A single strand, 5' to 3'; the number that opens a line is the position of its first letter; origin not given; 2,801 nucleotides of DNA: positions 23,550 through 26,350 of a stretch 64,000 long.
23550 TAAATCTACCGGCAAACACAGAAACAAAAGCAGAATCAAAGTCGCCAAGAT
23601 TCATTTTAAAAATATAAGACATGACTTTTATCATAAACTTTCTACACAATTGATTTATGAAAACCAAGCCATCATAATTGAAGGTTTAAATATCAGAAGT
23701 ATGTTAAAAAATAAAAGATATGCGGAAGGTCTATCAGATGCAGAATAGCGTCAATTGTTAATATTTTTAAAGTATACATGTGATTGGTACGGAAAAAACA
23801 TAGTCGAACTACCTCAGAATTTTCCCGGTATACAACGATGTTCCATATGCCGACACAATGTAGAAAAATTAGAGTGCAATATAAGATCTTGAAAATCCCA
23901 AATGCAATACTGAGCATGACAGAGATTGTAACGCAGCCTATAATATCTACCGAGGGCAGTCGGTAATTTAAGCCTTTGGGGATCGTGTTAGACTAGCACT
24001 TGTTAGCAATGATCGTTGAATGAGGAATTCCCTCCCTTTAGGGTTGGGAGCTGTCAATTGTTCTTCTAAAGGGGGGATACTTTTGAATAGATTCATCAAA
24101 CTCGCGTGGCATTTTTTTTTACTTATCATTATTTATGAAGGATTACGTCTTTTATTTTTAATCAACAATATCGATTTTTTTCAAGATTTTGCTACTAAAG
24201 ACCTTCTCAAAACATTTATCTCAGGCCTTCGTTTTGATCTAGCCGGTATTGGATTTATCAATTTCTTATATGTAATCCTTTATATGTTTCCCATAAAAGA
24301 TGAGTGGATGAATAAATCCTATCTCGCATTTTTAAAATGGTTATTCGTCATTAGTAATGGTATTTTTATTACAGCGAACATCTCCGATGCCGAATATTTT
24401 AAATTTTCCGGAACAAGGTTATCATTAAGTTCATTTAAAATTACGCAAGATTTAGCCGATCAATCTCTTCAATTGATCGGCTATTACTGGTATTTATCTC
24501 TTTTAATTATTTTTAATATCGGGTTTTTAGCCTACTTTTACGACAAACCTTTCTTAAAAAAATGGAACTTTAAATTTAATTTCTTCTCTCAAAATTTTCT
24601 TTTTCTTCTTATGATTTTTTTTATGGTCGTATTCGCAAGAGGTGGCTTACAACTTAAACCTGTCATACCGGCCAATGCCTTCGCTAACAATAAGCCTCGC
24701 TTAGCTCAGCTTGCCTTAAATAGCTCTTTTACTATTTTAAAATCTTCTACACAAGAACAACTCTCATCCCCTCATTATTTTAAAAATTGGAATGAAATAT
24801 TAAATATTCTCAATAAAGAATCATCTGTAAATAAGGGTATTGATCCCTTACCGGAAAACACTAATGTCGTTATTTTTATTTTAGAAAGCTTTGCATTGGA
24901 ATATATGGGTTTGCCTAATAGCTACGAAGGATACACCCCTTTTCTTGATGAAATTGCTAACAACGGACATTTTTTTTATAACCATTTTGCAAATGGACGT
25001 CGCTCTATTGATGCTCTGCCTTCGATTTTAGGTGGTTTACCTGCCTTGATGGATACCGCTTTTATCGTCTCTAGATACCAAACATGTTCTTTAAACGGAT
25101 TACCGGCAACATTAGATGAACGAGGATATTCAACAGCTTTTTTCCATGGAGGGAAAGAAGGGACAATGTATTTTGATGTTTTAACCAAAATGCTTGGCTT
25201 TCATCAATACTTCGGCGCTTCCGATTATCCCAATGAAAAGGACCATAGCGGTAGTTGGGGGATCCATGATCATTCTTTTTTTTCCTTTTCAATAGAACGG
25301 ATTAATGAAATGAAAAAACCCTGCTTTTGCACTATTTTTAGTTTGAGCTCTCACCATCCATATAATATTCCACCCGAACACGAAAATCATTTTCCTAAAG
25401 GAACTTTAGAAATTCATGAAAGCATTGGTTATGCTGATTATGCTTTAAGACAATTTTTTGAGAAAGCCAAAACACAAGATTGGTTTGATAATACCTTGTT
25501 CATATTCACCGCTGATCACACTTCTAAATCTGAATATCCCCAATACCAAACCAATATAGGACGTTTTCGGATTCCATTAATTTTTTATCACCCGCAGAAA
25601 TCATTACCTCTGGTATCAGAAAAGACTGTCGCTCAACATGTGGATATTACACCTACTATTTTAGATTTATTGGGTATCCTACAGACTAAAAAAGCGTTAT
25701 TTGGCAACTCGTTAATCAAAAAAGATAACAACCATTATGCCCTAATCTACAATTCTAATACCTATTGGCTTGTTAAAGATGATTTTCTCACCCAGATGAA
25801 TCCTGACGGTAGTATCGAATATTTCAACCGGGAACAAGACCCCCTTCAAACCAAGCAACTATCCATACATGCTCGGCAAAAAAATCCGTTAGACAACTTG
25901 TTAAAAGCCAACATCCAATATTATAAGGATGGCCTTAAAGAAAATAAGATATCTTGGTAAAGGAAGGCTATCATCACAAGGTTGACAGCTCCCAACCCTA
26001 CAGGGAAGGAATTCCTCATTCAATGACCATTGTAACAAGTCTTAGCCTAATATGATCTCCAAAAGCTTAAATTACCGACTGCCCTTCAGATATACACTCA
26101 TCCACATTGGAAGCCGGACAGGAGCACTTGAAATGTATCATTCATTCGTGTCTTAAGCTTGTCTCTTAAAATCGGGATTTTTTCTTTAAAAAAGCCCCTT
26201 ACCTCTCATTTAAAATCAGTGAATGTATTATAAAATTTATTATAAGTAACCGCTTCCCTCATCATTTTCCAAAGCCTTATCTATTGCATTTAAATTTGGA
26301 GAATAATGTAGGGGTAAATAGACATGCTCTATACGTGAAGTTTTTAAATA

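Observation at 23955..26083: Single LtaS-like gene bracketed by two convergent IS605 right ends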

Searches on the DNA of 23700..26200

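Call 24: search_rna_families(source=window, start=23700, end=26200, threshold=evalue, max_evalue=10)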
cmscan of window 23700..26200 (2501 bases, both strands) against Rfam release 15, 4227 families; matches with E-value up to 10: 6.
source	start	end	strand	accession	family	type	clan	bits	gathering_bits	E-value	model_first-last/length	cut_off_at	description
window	25975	26057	+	RF01860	Afu_455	Gene; snRNA; snoRNA; CD-box;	-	21.3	48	1.3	1-92/92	no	A. fumigatus snoRNA Afu_455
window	24770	24855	-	RF01283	snoU30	Gene; snRNA; snoRNA; CD-box;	CL00052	19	45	4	1-86/86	no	Small nucleolar RNA U30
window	24387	24503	-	RF00041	Entero_OriR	Cis-reg;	-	16.7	80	3.5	1-121/121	no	Enteroviral 3' UTR element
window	25897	26100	-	RF02188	ST7-OT4_2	Gene; lncRNA;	-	16.6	55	5.9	1-172/172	no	ST7 overlapping transcript 4 conserved region 2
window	25269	25329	-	RF00736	mir-320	Gene; miRNA;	-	16.3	55.5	3.4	1-76/76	no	mir-320 microRNA precursor family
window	25583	25720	-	RF01427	snoR127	Gene; snRNA; snoRNA; CD-box;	-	16.3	37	9.9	1-139/139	no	small nucleolar RNA snoR127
